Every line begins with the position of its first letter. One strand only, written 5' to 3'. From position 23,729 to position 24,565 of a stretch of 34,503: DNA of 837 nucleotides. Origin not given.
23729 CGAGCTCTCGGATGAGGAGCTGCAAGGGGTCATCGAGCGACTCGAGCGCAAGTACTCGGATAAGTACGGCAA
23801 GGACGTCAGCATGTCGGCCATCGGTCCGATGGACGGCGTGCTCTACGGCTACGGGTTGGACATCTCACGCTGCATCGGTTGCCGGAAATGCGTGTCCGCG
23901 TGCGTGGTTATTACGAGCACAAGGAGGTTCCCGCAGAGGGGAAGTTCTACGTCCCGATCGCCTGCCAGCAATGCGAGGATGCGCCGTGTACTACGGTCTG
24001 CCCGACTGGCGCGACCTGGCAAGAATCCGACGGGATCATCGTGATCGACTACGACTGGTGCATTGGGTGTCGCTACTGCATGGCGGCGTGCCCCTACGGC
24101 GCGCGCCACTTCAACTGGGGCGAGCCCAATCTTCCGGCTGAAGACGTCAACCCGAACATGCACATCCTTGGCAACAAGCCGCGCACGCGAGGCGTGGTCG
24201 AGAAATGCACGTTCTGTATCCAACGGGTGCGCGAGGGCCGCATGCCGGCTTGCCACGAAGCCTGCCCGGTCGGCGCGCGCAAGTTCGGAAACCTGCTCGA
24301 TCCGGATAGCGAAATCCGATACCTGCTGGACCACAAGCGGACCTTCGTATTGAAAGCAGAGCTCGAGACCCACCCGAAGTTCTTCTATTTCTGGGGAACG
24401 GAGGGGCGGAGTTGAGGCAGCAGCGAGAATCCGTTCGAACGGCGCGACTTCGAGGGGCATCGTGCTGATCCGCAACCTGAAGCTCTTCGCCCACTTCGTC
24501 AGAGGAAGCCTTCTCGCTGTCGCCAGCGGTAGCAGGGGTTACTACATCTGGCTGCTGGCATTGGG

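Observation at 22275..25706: Catalytic-subunit-less NrfCD-type module with two tetraheme cytochromes next to nirS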

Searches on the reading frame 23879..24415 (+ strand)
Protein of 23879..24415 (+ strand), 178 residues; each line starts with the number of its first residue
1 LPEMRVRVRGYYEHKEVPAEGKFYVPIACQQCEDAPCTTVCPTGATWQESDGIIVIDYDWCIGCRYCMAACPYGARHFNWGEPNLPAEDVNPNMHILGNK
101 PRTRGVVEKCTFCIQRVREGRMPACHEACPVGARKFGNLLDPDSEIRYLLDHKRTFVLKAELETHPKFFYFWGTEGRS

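Call 5: search_protein_families(library=pfam, proteins=[window:23879-24415:+], max_evalue=0.01)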
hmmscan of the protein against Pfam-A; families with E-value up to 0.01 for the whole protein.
window:23879-24415:+ (178 aa): 13 families
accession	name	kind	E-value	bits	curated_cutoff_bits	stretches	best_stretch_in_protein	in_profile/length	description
PF13247.11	Fer4_11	-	1e-20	74.2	26.2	2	23-81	4-64/100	4Fe-4S dicluster domain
PF13237.11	Fer4_10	-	1.1e-11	44.9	25.5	2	54-130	2-53/53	4Fe-4S dicluster domain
PF12838.12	Fer4_7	-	1.3e-10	42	27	1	61-133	2-52/52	4Fe-4S dicluster domain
PF00037.32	Fer4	-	2.4e-10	40.2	21.1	1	54-75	1-22/24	4Fe-4S binding domain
PF13187.11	Fer4_9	-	1.1e-09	38.6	27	2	28-75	1-51/52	4Fe-4S dicluster domain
PF12837.12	Fer4_6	-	5.5e-08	32.8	25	1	53-75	1-23/24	4Fe-4S binding domain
PF12797.12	Fer4_2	-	8e-07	29.1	24.5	1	53-73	2-22/22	4Fe-4S binding domain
PF13484.11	Fer4_16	-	6.3e-06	27.3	30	0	59-73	51-65/66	4Fe-4S double cluster binding domain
PF13534.11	Fer4_17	-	1.5e-05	25.9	22.2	1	61-114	2-50/61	4Fe-4S dicluster domain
PF12798.12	Fer4_3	-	5.2e-05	24.2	27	0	61-75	1-15/15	4Fe-4S binding domain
PF13183.11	Fer4_8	-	0.00038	21.4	27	0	60-132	4-67/68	4Fe-4S dicluster domain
PF25160.1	LdpA_Fe-S-bd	-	0.00057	20.1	27.6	1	34-74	6-41/49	LdpA Fe-S cluster-binding domain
PF12800.12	Fer4_4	-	0.0029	18.3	24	1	59-74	2-17/17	4Fe-4S binding domain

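Call 9: search_protein_families(library=ncbifam, proteins=[window:23879-24415:+], max_evalue=0.001)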
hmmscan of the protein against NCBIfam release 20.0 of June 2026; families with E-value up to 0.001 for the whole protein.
window:23879-24415:+ (178 aa): 36 families (the best 25 are shown)
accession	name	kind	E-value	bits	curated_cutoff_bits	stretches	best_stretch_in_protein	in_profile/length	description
NF045797.1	DsrO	equivalog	2.6e-55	187.4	200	1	18-171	92-234/235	sulfate reduction electron transfer complex DsrMKJOP subunit DsrO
NF041782.1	mnquin_red_QrcC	equivalog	1.1e-40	139.8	400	1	13-171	49-225/239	menaquinone reductase iron-sulfur cluster-binding subunit QrcC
NF041715.1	arsenate_red_ArrB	equivalog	7.3e-36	123.9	450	2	22-84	50-112/233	arsenate respiratory reductase iron-sulfur subunit ArrB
NF011569.0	PRK14993.1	equivalog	1.2e-35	123.1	416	2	5-79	75-150/244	tetrathionate reductase subunit TtrB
TIGR03149.1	cyt_nit_nrfC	equivalog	1.8e-34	119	377.6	2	16-79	81-145/225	cytochrome c nitrite reductase Fe-S protein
TIGR02951.1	DMSO_dmsB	equivalog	1.5e-26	93.3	214.1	2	22-81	57-117/161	DMSO/selenate family reductase complex B subunit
TIGR03478.1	DMSO_red_II_bet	subfamily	9.8e-24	83.9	480.7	2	16-79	118-182/321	DMSO reductase family type II enzyme, iron-sulfur subunit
NF038355.1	FDH3_beta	equivalog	1.2e-23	84.1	240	1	20-134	45-159/180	formate dehydrogenase FDH3 subunit beta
NF008134.0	PRK10882.1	equivalog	4e-23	82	263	2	9-83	93-168/329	hydrogenase 2 operon protein HybA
NF042979.1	EthbenzDh_ebdB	equivalog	9.5e-21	74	740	2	20-79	144-204/354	ethylbenzene dehydrogenase subunit beta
NF045715.1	sulf_resp_HmcB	equivalog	6.3e-19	68.2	420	1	16-138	94-197/307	sulfate respiration complex iron-sulfur protein HmcB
NF009408.0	PRK12769.1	equivalog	3.6e-17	61.7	1003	1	25-135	52-143/659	formate-dependent uric acid utilization protein AegA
NF007658.0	PRK10330.1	equivalog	1.6e-16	60.4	260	1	27-133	56-151/181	electron transport protein HydN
TIGR01582.1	FDH-beta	equivalog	2.2e-16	59.8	334.7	2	28-75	92-140/283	formate dehydrogenase subunit beta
TIGR01660.1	narH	equivalog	1.2e-15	57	524.05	1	23-81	177-236/492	nitrate reductase subunit beta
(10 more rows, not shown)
